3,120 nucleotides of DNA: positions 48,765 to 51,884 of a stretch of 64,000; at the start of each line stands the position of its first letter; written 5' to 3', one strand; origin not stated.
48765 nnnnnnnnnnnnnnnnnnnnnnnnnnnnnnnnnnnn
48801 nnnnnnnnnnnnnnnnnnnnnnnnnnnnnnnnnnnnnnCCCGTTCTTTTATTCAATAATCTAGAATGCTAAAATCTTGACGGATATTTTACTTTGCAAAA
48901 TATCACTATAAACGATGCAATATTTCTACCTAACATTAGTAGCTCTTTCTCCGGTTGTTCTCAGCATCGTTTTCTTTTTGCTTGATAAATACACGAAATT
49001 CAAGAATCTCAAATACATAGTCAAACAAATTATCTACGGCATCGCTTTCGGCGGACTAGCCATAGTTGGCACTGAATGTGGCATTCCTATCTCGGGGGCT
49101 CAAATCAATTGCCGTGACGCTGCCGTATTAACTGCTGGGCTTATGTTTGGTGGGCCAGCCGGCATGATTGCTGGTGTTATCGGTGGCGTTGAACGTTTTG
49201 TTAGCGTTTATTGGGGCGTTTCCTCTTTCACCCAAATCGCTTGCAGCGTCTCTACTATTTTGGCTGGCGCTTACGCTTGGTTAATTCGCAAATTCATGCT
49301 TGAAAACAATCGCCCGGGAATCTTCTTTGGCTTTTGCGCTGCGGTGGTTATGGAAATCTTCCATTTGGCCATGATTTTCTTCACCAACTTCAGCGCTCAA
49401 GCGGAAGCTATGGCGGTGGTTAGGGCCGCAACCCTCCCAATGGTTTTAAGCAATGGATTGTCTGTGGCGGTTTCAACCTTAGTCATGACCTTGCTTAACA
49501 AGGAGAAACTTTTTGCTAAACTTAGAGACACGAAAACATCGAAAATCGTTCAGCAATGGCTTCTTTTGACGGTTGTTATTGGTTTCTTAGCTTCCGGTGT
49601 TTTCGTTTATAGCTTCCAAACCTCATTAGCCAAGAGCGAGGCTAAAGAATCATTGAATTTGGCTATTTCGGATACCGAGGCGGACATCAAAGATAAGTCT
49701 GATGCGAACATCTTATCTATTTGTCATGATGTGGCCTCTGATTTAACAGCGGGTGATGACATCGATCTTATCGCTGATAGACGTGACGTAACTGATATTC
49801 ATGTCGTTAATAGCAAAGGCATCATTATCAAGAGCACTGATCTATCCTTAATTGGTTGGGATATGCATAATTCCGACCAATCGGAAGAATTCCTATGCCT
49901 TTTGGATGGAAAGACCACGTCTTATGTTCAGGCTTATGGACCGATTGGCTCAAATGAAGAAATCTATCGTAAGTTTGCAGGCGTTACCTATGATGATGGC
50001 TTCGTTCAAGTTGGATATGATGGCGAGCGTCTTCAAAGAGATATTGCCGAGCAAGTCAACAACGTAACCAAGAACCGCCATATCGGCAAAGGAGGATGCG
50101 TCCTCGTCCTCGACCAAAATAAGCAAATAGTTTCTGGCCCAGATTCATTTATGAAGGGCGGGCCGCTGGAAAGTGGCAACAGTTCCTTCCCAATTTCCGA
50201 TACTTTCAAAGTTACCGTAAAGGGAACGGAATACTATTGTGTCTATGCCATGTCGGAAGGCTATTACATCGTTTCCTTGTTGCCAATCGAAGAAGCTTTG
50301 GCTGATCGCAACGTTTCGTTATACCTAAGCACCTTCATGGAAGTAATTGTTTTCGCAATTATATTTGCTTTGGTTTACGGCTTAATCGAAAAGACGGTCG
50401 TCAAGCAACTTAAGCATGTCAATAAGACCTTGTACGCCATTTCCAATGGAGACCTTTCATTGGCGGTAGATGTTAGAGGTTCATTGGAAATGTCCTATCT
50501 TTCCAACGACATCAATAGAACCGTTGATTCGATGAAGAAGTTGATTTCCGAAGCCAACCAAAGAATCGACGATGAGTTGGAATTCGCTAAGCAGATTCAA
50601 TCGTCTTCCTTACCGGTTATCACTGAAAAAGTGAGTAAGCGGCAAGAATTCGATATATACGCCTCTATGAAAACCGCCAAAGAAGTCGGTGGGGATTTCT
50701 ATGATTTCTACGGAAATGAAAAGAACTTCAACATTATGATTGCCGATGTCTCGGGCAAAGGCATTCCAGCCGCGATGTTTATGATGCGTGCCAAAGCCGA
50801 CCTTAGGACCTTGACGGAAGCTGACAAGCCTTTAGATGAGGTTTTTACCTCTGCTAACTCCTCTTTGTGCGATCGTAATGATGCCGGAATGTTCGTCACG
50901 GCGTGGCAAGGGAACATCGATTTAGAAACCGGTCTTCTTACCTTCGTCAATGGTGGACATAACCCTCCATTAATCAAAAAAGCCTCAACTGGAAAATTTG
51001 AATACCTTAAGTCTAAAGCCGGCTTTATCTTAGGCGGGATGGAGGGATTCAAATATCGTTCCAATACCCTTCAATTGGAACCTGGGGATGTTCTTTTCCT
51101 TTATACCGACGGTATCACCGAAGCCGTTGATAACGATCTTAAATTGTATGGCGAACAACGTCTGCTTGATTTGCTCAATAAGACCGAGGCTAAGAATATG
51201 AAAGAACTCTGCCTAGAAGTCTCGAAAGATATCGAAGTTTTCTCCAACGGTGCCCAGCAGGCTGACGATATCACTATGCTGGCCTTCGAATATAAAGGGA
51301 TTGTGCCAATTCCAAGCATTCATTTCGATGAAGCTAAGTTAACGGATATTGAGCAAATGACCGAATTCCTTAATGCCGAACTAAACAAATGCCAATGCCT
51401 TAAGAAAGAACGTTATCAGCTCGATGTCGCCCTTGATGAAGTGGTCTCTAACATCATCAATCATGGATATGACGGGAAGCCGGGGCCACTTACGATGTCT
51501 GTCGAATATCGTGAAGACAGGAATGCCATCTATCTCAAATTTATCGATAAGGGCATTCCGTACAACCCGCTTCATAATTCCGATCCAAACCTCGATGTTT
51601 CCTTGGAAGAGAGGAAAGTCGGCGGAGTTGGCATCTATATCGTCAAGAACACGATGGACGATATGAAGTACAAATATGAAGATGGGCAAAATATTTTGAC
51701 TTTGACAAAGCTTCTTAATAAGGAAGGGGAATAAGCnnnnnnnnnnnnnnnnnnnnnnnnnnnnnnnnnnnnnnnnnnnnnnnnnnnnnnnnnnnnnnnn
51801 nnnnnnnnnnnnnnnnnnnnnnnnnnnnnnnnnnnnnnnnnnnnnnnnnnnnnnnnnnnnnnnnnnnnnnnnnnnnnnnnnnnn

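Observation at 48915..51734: Five-module sensor: 7-TM, ~230-aa extracytoplasmic domain, HAMP, PP2C and GHKL kinase in one 939-aa protein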

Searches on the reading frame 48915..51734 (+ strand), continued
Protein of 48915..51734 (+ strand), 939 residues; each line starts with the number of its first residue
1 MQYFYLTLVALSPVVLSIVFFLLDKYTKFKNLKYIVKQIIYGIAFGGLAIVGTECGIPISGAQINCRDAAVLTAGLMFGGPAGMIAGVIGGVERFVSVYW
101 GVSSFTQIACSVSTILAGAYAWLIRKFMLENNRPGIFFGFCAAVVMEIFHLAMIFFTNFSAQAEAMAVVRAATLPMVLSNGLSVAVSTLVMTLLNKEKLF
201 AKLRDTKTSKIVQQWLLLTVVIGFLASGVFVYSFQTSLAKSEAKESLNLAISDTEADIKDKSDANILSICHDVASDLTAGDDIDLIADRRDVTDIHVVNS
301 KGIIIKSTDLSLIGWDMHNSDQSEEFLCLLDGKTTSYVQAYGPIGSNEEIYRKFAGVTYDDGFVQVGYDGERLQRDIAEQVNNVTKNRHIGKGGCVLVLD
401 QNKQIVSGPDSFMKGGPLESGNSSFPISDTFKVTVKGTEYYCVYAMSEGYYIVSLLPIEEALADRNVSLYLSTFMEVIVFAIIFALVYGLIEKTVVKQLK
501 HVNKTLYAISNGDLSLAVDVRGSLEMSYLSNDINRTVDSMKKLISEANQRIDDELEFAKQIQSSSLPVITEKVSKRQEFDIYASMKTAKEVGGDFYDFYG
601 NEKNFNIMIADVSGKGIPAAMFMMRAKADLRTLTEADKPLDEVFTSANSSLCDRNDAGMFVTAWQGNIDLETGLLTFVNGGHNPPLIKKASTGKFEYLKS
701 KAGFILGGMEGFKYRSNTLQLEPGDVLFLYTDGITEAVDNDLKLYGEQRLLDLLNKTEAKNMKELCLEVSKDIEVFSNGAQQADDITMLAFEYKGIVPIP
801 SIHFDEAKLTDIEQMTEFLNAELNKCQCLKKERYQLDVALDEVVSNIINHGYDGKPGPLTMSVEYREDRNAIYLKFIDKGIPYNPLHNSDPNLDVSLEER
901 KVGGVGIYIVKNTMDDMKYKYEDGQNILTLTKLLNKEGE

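Call 59: search_protein_families(library=pfam, alignment_id=A1, max_evalue=0.01)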
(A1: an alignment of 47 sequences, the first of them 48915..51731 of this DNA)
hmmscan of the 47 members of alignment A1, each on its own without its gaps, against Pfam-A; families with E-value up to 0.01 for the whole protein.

A. member 1, window:48915-51731:+ (939 aa): 5 families
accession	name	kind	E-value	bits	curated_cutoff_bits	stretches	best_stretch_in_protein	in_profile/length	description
PF07228.17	SpoIIE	-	4.6e-51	173.9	25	1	602-793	2-191/192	Stage II sporulation protein E (SpoIIE)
PF07694.17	5TM-5TMR_LYT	-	1e-22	81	24.6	1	33-190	13-165/169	5TMR of 5TMR-LYT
PF13581.12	HATPase_c_2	-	2.5e-20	73.2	27.4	1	807-932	3-127/127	Histidine kinase-like ATPase domain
PF07155.17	ECF-ribofla_trS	-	2.1e-05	25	26.7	1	47-192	16-167/172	ECF-type riboflavin transporter, S component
PF02743.24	dCache_1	-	0.004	17.1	45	1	379-454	153-239/240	Cache domain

B. families by the number of members that match (of 47 scanned): 12 families
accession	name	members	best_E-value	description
PF07228.17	SpoIIE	47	6.9e-53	Stage II sporulation protein E (SpoIIE)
PF07694.17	5TM-5TMR_LYT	47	1e-31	5TMR of 5TMR-LYT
PF13581.12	HATPase_c_2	47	2.2e-23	Histidine kinase-like ATPase domain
PF07155.17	ECF-ribofla_trS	32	1.3e-06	ECF-type riboflavin transporter, S component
PF00672.30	HAMP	30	5.5e-06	HAMP domain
PF02518.31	HATPase_c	26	3.1e-05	Histidine kinase-, DNA gyrase B-, and HSP90-like ATPase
PF02743.24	dCache_1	13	4.1e-07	Cache domain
PF12822.12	ECF_trnsprt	5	5.6e-06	ECF transporter, substrate-specific component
PF12725.13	DUF3810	1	0.00085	Protein of unknown function (DUF3810)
PF01594.21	AI-2E_transport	1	0.0049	AI-2E family transporter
PF01123.25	Stap_Strp_toxin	1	0.0068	Staphylococcal/Streptococcal toxin, OB-fold domain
PF08269.17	dCache_2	1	0.007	Cache domain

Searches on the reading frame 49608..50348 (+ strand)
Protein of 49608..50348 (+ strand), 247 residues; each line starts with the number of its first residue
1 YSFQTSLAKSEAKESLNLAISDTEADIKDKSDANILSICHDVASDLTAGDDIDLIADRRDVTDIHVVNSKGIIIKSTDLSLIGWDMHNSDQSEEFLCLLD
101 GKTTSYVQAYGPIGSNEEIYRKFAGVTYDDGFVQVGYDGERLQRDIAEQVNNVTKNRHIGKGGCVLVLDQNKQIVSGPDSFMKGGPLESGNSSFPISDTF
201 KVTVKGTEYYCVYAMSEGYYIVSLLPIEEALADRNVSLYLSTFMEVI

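Call 37: predict_structure(alignment_id=A2)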
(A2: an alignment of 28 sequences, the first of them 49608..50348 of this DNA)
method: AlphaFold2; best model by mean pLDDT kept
length: 247 residues; sequences in the alignment: 28
mean_pLDDT: 85.8   pTM: 0.79
mean pLDDT of the five models: 85.8, 84.0, 83.4, 80.7, 80.0
residues with pLDDT >= 90: 119; 70-90: 98; 50-70: 27; < 50: 3
segments of 3 or more residues with pLDDT < 50: 190-192
pLDDT, mean of each block of 10 residues (from residue 1): 80 90 93 94 94 92 95 94 91 92 93 78 94 91 85 82 89 85 59 64 86 89 91 70 66
secondary structure, 60 per line:
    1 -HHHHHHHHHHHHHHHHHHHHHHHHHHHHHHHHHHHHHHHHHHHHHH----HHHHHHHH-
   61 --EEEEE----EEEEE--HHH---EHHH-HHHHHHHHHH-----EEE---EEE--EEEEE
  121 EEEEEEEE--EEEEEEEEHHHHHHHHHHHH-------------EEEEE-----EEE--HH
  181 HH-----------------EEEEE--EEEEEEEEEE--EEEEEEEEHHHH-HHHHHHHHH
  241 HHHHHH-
elements in order: H2-47 H52-59 E63-67 E72-76 H90-99 E105-107 E111-113 E116-128 E131-138 H139-150 E164-168 E174-176 H179-182 E200-204 E207-216 E219-226 H227-230 H232-246

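Call 40: fold_search(model_id=the predicted structure, library=pdb)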
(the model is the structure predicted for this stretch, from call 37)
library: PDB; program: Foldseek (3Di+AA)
matches with E <= 10: 1277; with E <= 0.001: 70
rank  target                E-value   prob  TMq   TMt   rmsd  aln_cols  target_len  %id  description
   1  4xmq_B                1.4e-09  1.00  0.42  0.41   9.0       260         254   11  Crystal structure of the sensory domain of the Campylobacter jejuni chemoreceptor Tlp3 (CcmL) (released 2015-11-04)
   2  6w3o_A                1.4e-09  1.00  0.41  0.41   9.3       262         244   14  Crystal structure of ligand-binding domain of Campylobacter jejuni chemoreceptor Tlp3 in complex with 4-methylisoleuci (released 2020-05-20)
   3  6w3r_B                1.7e-09  1.00  0.39  0.39   9.6       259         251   14  Crystal structure of ligand-binding domain of Campylobacter jejuni chemoreceptor Tlp3 in complex with 3-methylisoleuci (released 2020-05-20)
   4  6w3x_A                1.8e-09  1.00  0.40  0.40   9.5       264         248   13  Crystal structure of ligand-binding domain of Campylobacter jejuni chemoreceptor Tlp3 in complex with L-valine (released 2020-05-20)
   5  4xmr_B                1.8e-09  1.00  0.40  0.39   9.6       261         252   13  Crystal structure of the sensory domain of the Campylobacter jejuni chemoreceptor Tlp3 (CcmL) with isoleucine bound. (released 2015-11-04)
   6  6iot_B                1.9e-09  1.00  0.43  0.44   9.6       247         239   13  The ligand binding domain of Mlp24 with arginine (released 2019-03-20)
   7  4xmr_A                2.4e-09  1.00  0.41  0.41   9.3       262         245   14  Crystal structure of the sensory domain of the Campylobacter jejuni chemoreceptor Tlp3 (CcmL) with isoleucine bound. (released 2015-11-04)
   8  6iop_A                2.7e-09  1.00  0.36  0.37  10.0       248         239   13  The ligand binding domain of Mlp24 (released 2019-03-20)
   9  6w3r_A                2.9e-09  1.00  0.41  0.41   9.4       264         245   14  Crystal structure of ligand-binding domain of Campylobacter jejuni chemoreceptor Tlp3 in complex with 3-methylisoleuci (released 2020-05-20)
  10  6w3p_A                4.4e-09  1.00  0.41  0.41   9.3       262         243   14  Crystal structure of ligand-binding domain of Campylobacter jejuni chemoreceptor Tlp3 in complex with beta-methylnorle (released 2020-05-20)
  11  6iov_B                5.3e-09  1.00  0.37  0.40   9.8       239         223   16  The ligand binding domain of Mlp37 with arginine (released 2019-11-06)
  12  3c8c_A                6.8e-09  1.00  0.39  0.40  10.9       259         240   16  Crystal structure of Mcp_N and cache domains of methyl-accepting chemotaxis protein from Vibrio cholerae (released 2008-02-19)
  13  6iov_A                6.8e-09  1.00  0.36  0.38  10.0       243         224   16  The ligand binding domain of Mlp37 with arginine (released 2019-11-06)
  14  4xmq_A                7.2e-09  1.00  0.42  0.42   9.2       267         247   15  Crystal structure of the sensory domain of the Campylobacter jejuni chemoreceptor Tlp3 (CcmL) (released 2015-11-04)
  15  5ave                  7.2e-09  1.00  0.39  0.39  11.7       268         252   17  The ligand binding domain of Mlp37 with serine (released 2016-03-02)
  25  6mni_A                7.3e-08  1.00  0.40  0.38   9.8       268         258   13  Structure of the tandem CACHE domain of PscC (released 2019-10-16)
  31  6mab                  4.3e-07  1.00  0.36  0.33  11.5       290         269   11  1.7A resolution structure of RsbU from Chlamydia trachomatis (periplasmic domain) (released 2019-09-04)
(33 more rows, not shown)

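Call 60: search_solved_structures(query=A2, max_evalue=1, show_alignments=3)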
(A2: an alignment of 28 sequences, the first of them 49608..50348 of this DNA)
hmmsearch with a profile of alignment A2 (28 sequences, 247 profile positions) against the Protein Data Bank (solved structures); distinct sequences matched with E-value up to 1: 1.
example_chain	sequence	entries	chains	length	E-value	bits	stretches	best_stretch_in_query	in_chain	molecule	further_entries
6mni_A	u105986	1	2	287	0.078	15.8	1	146-233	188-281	Methyl-accepting chemotaxis protein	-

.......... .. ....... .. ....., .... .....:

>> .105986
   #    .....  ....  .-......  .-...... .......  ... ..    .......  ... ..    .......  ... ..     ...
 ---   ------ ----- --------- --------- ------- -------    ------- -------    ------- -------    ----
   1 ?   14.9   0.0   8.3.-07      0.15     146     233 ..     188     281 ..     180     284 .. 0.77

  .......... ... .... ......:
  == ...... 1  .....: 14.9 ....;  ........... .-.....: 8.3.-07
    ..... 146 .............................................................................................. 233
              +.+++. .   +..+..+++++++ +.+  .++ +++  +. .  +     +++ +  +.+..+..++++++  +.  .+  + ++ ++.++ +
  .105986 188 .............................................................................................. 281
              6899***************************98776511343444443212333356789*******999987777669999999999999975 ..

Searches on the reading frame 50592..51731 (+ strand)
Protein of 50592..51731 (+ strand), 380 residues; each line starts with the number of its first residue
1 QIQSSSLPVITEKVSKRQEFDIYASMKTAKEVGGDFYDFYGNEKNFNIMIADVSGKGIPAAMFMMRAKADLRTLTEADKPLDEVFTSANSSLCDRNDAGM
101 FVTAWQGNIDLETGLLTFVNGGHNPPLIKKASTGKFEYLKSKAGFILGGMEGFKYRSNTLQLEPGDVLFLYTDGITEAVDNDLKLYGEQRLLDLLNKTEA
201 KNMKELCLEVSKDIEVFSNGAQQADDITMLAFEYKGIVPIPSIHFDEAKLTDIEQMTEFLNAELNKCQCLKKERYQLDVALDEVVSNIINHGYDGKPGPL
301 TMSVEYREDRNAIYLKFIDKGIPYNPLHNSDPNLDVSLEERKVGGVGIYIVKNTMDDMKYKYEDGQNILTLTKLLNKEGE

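Call 48: search_solved_structures(query=window:50592-51731:+, max_evalue=0.001, show_alignments=0)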
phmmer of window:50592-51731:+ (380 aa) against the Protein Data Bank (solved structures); distinct sequences matched with E-value up to 0.001: 4.
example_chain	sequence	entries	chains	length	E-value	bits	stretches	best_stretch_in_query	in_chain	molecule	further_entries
3ke6_A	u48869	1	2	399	3.3e-13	52.7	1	31-294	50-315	Protein Rv1364c/MT1410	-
3es2_A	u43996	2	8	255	8.9e-09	38.1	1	30-180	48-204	Probable two-component response regulator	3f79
3eq2_A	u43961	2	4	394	2.6e-08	36.5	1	30-180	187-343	Probable two-component response regulator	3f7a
6k4e_A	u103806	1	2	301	4.3e-07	32.5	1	27-234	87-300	Putative serine phosphatase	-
